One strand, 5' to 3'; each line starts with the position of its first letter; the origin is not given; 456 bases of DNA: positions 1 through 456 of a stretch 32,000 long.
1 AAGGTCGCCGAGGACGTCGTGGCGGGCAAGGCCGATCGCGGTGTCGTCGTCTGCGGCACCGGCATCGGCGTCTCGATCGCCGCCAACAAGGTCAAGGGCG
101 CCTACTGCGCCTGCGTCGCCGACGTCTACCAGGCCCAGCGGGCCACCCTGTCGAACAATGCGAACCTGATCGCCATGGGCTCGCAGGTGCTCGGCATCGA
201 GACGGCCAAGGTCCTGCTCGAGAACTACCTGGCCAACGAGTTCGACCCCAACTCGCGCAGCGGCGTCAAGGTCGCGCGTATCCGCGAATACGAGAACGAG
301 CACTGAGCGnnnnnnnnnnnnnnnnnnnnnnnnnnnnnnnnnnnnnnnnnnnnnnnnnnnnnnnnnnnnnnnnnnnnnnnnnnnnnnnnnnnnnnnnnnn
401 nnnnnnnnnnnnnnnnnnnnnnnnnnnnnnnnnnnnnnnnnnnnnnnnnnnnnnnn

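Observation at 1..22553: All roles of a Brucella-type erythritol route are represented except EryB, with the G1PDH-like enzyme as a candidate non-orthologous replacement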

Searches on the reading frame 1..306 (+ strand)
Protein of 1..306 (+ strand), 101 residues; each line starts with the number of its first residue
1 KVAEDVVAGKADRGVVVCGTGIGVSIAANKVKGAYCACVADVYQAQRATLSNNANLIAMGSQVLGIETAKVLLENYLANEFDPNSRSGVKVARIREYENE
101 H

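Call 3: search_protein_families(library=pfam, proteins=[window:1-306:+])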
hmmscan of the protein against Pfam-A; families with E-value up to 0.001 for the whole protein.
window:1-306:+ (101 aa): 1 family
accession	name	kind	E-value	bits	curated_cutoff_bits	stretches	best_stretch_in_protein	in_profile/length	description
PF02502.23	LacAB_rpiB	-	5.7e-30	104.5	24.7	1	1-94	46-138/138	Ribose/Galactose Isomerase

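Call 6: search_protein_families(library=ncbifam, proteins=[window:1-306:+], max_evalue=0.00001)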
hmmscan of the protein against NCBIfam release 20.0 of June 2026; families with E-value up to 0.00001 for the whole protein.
window:1-306:+ (101 aa): 11 families
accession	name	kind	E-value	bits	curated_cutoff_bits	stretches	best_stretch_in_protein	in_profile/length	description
NF051858.1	EryPhIsonDerIRhiz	equivalog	2.6e-33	115.3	240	1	1-99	50-148/150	D-erythrulose-4-phosphate isomerase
NF004051.0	PRK05571.1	subfamily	5e-33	114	135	1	1-99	50-147/149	ribose-5-phosphate isomerase B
TIGR02133.1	RPI_actino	equivalog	2.3e-30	105.4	168.2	1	2-99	50-147/148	ribose-5-phosphate isomerase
TIGR00689.1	rpiB_lacA_lacB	subfamily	3.6e-26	91.8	88.3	1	1-100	47-145/145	RpiB/LacA/LacB family sugar-phosphate isomerase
TIGR01120.1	rpiB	equivalog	5.9e-24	84.6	138.65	1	2-94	48-139/143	ribose 5-phosphate isomerase B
NF006381.0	PRK08622.1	equivalog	1.1e-22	80.7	234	1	1-99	48-146/171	galactose-6-phosphate isomerase subunit LacB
TIGR01119.1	lacB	equivalog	4.7e-17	62.2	312.55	1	1-99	48-146/171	galactose-6-phosphate isomerase subunit LacB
NF006380.0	PRK08621.1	equivalog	5.9e-15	55.9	164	1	2-83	47-128/142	galactose-6-phosphate isomerase subunit LacA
NF009258.0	PRK12615.1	equivalog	1.2e-14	54.5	325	1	1-101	48-148/171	galactose-6-phosphate isomerase subunit LacB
TIGR01118.1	lacA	equivalog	2.1e-09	37.7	181.1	1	2-91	47-135/141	galactose-6-phosphate isomerase subunit LacA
NF009257.0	PRK12613.1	equivalog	6.8e-09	36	243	1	2-90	46-133/141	galactose-6-phosphate isomerase subunit LacA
